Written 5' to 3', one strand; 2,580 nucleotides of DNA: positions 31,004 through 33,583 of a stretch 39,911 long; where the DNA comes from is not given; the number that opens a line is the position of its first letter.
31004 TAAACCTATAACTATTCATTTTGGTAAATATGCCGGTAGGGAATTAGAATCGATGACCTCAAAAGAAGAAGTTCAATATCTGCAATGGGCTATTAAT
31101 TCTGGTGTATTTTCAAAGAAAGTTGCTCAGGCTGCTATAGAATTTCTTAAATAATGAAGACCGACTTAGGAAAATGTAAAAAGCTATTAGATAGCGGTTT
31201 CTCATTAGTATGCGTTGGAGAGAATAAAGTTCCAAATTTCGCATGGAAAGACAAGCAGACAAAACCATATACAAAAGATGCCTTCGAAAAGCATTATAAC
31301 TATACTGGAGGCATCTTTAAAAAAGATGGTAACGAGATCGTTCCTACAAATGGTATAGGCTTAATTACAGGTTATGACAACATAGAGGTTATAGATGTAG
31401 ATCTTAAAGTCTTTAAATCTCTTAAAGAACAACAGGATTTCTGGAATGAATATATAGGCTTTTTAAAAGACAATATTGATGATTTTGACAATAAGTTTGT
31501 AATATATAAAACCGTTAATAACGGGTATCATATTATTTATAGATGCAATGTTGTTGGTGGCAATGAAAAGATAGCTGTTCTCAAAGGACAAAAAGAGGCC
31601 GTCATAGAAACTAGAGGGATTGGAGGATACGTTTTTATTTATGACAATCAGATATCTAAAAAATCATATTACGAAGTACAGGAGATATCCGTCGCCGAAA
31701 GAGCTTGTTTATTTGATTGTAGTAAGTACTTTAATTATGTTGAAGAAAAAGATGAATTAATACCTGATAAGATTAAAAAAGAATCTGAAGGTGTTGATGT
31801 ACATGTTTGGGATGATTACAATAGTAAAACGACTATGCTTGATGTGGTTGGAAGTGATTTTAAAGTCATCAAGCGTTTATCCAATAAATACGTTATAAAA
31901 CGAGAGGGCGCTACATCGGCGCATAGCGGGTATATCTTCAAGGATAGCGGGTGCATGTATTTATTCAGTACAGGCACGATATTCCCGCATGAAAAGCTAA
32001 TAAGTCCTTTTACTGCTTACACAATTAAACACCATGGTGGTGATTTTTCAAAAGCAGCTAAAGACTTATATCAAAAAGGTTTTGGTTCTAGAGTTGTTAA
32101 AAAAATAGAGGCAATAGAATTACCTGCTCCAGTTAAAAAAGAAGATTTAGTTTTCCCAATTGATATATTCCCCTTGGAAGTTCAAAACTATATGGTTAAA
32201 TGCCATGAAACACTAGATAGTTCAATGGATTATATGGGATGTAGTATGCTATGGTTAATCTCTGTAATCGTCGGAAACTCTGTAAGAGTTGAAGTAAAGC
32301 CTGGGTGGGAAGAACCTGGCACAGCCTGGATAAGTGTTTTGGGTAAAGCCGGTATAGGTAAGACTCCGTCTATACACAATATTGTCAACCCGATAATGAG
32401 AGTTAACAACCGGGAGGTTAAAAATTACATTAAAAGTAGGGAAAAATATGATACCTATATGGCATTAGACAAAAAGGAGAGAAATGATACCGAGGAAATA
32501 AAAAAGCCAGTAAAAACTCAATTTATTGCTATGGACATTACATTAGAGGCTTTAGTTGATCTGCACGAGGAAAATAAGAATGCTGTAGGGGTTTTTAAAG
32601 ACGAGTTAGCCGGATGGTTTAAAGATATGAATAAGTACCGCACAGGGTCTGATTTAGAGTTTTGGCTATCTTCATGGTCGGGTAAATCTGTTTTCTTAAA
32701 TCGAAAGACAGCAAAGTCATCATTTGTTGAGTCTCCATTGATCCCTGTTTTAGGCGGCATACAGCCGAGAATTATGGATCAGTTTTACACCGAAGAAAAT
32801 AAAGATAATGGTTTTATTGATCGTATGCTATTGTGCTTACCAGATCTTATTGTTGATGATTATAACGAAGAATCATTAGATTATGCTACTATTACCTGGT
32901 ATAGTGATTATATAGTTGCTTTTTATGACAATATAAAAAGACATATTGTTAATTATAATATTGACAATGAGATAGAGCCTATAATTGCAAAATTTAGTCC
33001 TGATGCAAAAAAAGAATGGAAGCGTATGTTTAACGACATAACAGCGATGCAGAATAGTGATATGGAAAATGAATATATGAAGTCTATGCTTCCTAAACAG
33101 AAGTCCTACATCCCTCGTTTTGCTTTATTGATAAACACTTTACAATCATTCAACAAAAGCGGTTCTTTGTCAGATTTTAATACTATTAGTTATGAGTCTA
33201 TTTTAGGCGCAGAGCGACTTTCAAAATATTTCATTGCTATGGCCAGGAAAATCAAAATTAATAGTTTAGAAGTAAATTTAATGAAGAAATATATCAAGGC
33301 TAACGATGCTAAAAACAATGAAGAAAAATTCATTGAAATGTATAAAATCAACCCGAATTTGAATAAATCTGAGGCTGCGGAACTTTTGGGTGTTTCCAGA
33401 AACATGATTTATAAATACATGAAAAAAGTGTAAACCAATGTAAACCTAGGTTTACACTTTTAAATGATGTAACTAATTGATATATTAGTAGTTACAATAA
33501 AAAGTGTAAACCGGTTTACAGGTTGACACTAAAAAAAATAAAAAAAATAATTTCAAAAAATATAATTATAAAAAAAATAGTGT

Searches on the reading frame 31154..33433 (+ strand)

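Call 50: search_protein_families(library=pfam, proteins=[window:31154-33433:+], max_evalue=0.01)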
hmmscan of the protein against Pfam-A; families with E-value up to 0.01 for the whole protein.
window:31154-33433:+ (759 aa): 4 families
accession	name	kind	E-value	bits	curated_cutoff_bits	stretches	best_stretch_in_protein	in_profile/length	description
PF13148.11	DUF3987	-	7.3e-51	173.9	27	1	357-700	3-361/364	Protein of unknown function (DUF3987)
PF02954.25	HTH_8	-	0.00017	21.6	22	1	737-758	20-41/42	Bacterial regulatory protein, Fis family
PF09250.16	Prim-Pol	-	0.0019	19.1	22.8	1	49-175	42-145/158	Bifunctional DNA primase/polymerase, N-terminal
PF12728.13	HTH_17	-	0.0021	18.7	27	1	739-758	5-24/51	Helix-turn-helix domain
